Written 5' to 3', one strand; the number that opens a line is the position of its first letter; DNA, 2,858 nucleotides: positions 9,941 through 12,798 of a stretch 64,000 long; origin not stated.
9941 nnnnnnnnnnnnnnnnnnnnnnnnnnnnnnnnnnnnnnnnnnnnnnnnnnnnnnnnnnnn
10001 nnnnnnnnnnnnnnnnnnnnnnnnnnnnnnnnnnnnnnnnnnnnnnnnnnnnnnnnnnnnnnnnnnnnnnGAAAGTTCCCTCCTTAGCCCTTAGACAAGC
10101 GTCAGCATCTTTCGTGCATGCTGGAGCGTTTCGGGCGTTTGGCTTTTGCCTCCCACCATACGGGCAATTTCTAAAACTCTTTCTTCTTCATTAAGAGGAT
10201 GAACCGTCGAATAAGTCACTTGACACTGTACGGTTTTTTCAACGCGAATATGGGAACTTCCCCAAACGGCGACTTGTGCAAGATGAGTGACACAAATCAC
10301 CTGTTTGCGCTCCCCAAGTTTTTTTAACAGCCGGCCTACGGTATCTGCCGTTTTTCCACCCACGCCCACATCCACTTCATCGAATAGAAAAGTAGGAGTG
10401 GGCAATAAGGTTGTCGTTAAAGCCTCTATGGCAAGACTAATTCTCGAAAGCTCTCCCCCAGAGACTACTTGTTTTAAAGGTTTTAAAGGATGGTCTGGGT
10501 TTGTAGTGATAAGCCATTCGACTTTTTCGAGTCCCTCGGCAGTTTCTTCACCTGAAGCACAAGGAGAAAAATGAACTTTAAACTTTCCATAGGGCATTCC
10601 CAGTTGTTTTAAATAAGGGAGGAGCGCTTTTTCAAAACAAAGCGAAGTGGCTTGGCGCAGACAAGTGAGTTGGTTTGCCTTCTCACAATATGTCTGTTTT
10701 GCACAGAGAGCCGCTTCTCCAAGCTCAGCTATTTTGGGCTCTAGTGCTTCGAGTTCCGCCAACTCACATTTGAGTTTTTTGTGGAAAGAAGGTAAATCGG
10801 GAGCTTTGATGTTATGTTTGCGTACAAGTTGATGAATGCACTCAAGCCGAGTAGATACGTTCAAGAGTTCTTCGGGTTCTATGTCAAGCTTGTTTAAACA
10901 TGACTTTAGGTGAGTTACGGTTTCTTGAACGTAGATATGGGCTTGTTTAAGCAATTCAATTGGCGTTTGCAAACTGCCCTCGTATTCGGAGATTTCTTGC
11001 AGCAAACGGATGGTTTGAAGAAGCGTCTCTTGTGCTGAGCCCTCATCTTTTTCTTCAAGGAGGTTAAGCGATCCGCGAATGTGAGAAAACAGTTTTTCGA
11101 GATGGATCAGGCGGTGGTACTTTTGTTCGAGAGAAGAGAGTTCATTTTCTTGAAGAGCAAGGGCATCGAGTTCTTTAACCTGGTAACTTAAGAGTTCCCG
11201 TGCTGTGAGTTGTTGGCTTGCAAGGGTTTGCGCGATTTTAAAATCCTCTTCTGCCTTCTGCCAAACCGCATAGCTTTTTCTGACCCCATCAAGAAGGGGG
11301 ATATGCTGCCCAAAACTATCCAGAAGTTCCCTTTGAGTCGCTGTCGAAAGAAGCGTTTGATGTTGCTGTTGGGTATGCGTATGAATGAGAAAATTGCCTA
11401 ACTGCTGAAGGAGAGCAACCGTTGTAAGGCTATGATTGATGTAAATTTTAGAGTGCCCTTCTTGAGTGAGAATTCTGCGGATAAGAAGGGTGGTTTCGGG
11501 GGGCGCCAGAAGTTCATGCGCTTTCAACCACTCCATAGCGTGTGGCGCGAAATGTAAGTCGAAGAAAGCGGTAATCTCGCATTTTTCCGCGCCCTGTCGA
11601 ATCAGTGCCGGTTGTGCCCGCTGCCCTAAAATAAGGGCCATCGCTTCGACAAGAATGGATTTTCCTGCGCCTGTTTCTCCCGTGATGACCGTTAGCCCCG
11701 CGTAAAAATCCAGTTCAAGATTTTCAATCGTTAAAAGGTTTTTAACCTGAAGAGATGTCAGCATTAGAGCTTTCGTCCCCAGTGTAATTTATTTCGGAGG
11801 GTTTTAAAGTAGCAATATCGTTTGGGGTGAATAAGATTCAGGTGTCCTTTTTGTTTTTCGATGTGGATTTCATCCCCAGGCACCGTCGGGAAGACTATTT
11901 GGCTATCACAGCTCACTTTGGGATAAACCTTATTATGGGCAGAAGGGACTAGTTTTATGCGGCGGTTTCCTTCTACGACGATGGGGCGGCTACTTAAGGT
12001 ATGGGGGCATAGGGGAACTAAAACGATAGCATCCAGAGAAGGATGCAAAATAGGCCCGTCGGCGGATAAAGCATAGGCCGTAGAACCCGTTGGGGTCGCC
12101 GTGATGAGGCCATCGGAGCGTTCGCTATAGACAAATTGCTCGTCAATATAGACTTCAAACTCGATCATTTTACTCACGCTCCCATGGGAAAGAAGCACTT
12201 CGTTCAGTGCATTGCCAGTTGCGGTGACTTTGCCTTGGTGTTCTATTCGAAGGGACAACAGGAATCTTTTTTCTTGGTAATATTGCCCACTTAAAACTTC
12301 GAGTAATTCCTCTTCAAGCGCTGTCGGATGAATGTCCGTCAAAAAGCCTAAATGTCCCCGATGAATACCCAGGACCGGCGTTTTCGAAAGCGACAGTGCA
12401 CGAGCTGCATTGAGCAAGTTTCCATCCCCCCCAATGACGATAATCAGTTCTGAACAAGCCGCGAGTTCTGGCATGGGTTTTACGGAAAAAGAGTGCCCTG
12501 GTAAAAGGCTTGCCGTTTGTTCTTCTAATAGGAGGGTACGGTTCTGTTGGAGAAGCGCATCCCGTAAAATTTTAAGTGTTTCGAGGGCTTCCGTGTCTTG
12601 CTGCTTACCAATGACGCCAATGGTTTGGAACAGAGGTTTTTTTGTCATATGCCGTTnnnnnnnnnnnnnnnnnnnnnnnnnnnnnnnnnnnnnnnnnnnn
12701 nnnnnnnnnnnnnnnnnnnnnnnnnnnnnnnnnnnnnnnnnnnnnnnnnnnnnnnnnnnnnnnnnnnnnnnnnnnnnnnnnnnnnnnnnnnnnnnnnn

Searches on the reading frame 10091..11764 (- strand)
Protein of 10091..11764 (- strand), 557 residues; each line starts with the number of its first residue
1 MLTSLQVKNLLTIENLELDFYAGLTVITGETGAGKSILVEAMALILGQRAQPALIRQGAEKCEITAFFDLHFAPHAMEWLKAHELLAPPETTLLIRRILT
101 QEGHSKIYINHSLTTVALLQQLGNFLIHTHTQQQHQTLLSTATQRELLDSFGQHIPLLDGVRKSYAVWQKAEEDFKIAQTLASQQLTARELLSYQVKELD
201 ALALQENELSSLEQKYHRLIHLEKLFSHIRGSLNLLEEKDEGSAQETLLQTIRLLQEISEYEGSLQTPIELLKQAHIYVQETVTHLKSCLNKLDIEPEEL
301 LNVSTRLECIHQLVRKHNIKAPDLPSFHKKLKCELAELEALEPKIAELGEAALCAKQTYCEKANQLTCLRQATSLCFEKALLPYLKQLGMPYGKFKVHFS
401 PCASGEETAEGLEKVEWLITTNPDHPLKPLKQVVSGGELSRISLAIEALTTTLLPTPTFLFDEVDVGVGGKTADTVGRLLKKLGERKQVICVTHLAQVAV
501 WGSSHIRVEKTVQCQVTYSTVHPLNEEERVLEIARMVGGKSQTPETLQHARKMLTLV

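Call 38: search_protein_families(library=pfam, proteins=[window:10091-11764:-], max_evalue=0.00001)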
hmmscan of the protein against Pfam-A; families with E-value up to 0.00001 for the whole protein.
window:10091-11764:- (557 aa): 4 families
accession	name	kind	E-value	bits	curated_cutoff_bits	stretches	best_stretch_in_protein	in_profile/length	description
PF02463.25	SMC_N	-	2.6e-19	70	40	1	2-511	2-214/220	RecF/RecN/SMC N terminal domain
PF13476.12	AAA_23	-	1.4e-13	52.4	27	1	4-216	1-193/201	AAA domain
PF13175.12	AAA_15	-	4.9e-07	30.1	32.1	1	1-308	1-266/374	AAA ATPase domain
PF13304.12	AAA_21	-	8.6e-06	26.4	27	0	449-494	252-298/304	AAA domain, putative AbiEii toxin, Type IV TA system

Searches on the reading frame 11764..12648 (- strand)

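Call 39: search_protein_families(library=pfam, proteins=[window:11764-12648:-], max_evalue=0.00001)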
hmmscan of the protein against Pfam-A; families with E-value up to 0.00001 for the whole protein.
window:11764-12648:- (294 aa): 2 families
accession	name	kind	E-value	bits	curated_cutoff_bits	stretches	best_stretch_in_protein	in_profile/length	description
PF20143.4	NAD_kinase_C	-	1.1e-36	125.8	23.7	1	148-274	1-125/126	ATP-NAD kinase C-terminal domain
PF01513.26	NAD_kinase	-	2.7e-15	57.2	25.5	1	10-123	1-130/130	ATP-NAD kinase N-terminal domain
